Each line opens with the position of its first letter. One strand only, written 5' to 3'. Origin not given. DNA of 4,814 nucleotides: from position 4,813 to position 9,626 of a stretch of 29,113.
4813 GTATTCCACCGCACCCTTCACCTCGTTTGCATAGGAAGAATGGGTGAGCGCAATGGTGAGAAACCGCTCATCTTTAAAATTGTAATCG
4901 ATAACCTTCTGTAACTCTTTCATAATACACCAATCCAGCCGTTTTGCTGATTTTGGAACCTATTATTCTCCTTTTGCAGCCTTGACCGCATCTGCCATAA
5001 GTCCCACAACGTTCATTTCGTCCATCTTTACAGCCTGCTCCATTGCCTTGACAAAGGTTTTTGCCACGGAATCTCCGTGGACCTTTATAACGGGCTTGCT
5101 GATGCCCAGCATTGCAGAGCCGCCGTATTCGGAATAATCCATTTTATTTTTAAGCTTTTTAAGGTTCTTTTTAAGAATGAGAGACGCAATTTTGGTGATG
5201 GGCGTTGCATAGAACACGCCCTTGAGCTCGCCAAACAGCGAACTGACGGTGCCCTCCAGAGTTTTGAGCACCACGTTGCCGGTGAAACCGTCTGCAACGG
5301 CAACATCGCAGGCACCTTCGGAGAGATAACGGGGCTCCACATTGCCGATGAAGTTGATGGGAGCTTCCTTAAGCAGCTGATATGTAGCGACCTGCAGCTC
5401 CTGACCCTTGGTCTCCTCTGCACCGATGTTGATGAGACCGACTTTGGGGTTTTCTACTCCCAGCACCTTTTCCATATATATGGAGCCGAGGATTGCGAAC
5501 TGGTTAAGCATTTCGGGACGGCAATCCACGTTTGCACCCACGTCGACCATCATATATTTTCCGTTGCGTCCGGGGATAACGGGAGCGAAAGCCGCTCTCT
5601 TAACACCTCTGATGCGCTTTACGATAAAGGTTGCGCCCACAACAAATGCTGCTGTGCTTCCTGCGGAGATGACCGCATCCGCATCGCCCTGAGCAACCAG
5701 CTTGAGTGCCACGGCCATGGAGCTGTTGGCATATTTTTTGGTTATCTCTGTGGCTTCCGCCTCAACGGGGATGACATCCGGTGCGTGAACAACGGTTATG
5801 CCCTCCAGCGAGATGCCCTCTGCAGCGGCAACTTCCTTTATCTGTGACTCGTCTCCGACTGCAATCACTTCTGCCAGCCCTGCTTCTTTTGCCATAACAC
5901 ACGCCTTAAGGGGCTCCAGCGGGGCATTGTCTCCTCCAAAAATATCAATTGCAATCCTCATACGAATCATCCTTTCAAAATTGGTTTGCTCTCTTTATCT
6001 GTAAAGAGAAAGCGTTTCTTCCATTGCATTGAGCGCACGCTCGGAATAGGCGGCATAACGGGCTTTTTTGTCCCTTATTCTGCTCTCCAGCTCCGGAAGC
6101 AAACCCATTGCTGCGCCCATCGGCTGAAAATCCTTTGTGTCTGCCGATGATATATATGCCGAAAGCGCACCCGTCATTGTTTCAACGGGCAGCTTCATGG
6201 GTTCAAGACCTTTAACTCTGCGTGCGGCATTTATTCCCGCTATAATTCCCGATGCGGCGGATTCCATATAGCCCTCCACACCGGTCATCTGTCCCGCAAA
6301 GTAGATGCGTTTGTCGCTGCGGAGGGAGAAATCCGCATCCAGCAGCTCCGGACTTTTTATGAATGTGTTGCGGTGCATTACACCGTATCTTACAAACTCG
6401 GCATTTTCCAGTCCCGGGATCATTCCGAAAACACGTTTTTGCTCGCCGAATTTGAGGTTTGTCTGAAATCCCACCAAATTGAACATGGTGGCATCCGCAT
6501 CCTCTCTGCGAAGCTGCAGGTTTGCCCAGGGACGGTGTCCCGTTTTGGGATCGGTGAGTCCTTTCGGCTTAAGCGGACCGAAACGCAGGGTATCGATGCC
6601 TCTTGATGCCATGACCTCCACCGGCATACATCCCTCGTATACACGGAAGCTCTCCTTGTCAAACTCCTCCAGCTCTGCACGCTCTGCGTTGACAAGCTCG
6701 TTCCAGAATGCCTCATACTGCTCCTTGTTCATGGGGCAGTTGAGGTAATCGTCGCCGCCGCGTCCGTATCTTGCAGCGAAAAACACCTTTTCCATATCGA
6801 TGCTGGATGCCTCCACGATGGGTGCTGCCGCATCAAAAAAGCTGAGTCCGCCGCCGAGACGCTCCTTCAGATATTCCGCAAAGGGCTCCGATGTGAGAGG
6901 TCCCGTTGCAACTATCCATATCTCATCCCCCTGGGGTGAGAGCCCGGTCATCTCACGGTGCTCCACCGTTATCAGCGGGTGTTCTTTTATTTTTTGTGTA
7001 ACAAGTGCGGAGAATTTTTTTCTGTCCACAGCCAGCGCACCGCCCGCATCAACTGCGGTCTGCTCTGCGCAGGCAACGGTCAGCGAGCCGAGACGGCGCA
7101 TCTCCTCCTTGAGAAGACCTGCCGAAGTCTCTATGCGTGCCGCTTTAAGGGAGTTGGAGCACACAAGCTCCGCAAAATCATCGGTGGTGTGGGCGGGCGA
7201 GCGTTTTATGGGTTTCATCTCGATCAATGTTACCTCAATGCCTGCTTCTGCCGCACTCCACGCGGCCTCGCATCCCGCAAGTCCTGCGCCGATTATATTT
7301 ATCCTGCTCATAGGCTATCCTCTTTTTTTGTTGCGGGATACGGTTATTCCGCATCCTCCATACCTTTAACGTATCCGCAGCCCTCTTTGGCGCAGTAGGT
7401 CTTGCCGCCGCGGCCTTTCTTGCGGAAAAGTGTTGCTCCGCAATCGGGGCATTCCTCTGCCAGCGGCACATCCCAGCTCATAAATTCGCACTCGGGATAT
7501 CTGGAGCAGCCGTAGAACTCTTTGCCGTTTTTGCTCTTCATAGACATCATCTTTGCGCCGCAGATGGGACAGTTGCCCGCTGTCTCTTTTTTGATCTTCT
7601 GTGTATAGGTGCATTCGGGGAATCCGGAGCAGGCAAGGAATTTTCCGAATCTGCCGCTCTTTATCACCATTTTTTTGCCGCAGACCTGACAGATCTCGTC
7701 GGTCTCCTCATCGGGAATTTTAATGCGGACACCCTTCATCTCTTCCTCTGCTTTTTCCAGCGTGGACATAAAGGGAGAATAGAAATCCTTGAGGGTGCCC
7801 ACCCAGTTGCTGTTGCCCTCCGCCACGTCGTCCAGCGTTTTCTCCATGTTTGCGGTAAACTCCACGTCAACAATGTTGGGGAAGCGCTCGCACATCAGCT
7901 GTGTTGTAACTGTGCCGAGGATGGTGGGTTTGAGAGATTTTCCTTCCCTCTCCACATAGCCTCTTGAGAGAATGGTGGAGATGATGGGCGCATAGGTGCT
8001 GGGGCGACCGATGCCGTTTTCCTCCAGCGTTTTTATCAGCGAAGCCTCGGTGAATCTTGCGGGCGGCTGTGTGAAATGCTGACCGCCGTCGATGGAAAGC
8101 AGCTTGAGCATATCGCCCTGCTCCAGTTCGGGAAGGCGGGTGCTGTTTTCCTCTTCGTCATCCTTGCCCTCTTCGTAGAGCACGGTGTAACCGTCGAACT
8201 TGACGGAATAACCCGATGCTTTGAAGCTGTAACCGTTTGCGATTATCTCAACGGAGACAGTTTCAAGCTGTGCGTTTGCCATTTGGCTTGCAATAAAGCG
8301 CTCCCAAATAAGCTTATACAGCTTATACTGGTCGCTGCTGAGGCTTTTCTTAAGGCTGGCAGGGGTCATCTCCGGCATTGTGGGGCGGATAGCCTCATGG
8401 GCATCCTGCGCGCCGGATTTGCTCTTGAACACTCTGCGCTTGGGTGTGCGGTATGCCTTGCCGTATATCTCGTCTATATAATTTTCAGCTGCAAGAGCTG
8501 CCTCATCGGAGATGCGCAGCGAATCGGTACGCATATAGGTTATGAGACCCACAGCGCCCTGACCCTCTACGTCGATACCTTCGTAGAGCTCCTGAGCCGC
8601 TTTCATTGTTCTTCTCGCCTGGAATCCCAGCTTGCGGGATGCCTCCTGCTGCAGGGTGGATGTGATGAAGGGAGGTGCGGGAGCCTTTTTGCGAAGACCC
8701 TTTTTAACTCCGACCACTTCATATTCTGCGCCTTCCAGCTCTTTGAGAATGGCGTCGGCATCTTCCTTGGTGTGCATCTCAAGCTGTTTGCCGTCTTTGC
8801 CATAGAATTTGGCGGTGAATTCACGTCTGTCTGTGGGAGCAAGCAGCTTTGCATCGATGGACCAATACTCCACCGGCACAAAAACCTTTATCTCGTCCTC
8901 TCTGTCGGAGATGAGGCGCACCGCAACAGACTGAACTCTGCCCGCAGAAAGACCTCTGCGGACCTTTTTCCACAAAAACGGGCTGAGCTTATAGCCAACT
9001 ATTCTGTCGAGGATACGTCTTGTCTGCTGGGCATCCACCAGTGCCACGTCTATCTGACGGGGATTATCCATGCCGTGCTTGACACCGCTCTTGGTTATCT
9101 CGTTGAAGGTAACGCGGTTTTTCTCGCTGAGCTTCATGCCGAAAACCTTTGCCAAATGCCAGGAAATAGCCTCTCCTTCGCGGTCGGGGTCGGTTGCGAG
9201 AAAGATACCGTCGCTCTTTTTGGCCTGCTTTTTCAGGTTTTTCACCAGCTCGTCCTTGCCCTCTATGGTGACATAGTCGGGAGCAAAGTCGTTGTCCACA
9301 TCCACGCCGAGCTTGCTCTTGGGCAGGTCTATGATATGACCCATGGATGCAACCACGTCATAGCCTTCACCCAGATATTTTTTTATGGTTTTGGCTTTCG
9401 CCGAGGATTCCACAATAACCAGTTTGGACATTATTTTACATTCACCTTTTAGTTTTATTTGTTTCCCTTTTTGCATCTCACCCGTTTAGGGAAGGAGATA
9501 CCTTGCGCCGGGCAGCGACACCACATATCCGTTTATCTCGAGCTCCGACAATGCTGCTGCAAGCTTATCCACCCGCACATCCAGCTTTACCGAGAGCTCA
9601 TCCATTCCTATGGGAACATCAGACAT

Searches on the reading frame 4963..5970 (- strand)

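Call 48: search_protein_families(library=pfam, proteins=[window:4963-5970:-], max_evalue=0.001)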
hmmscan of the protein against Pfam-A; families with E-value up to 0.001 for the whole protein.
window:4963-5970:- (335 aa): 2 families
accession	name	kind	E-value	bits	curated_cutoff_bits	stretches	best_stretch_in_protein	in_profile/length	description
PF02504.20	FA_synthesis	-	3.2e-90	303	29.1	1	4-321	1-321/324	Fatty acid synthesis protein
PF01515.24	PTA_PTB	-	1.4e-07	31.6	24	1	21-181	28-202/319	Phosphate acetyl/butaryl transferase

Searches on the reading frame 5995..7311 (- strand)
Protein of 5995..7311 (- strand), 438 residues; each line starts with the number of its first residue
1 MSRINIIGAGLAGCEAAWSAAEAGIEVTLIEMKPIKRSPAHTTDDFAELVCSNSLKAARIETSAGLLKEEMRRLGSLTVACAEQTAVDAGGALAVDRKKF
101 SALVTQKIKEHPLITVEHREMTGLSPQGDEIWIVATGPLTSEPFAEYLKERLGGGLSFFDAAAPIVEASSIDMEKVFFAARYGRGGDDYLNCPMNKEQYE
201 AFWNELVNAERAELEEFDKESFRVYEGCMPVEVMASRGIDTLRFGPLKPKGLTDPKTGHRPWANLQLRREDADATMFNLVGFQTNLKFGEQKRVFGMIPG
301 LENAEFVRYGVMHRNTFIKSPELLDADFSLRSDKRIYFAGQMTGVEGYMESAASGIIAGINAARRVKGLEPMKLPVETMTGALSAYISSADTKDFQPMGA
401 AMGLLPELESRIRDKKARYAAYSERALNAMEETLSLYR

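Call 48: search_protein_families(library=pfam, proteins=[window:5995-7311:-], max_evalue=0.001)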
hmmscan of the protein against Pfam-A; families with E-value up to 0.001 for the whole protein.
window:5995-7311:- (438 aa): 7 families
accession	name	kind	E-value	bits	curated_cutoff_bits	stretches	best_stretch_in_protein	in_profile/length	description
PF01134.28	GIDA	-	8.7e-99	331.6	22.1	1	4-369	2-390/391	Glucose inhibited division protein A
PF01266.30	DAO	-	1.8e-06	28.2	27.9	1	5-56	3-52/353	FAD dependent oxidoreductase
PF07992.20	Pyr_redox_2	-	2.5e-06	27.6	26.1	1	3-89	144-228/291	Pyridine nucleotide-disulphide oxidoreductase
PF13450.12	NAD_binding_8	-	2.4e-05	24.9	21.9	1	6-34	1-29/68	NAD(P)-binding Rossmann-like domain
PF00890.30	FAD_binding_2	-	5.5e-05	23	20.4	1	6-38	4-36/414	FAD binding domain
PF12831.13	FAD_oxidored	-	9e-05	22.4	27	1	6-35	4-33/416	FAD dependent oxidoreductase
PF00070.33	Pyr_redox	-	0.00014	22.8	22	1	3-34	1-32/82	Pyridine nucleotide-disulphide oxidoreductase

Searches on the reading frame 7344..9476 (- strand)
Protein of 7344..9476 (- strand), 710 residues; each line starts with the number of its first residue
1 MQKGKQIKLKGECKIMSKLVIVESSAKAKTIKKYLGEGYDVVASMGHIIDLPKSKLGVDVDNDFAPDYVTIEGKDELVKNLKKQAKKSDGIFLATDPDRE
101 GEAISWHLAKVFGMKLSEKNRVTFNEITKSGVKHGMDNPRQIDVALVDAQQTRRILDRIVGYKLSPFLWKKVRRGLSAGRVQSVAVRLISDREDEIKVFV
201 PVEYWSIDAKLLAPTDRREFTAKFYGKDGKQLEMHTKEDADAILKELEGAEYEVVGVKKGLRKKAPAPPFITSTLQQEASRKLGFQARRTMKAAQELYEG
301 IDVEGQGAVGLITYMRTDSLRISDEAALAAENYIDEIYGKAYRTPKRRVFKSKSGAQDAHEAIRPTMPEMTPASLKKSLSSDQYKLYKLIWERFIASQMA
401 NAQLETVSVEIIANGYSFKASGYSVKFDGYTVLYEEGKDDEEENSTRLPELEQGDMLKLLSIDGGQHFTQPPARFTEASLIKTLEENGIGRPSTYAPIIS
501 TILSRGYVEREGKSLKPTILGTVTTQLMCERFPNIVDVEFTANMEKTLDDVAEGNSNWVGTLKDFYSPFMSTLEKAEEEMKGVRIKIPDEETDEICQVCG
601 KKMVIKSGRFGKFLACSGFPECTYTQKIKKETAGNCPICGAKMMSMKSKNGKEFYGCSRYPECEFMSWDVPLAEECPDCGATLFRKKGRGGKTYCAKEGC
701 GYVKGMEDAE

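Call 48: search_protein_families(library=pfam, proteins=[window:7344-9476:-], max_evalue=0.001)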
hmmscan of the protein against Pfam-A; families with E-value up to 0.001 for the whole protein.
window:7344-9476:- (710 aa): 4 families
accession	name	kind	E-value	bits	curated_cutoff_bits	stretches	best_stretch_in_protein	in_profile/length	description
PF01131.25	Topoisom_bac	-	7.2e-127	424.2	35.1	1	142-560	2-408/411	DNA topoisomerase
PF01396.24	Zn_ribbon_Top1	-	2.4e-29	101.3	32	2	594-630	2-38/39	Topoisomerase DNA binding C4 zinc finger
PF01751.28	Toprim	-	1.4e-24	86.6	23.1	1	18-127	1-96/96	Toprim domain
PF06677.18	Auto_anti-p27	-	8e-07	29.5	24.1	1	672-696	14-37/40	Sjogren's syndrome/scleroderma autoantigen 1 (Autoantigen p27)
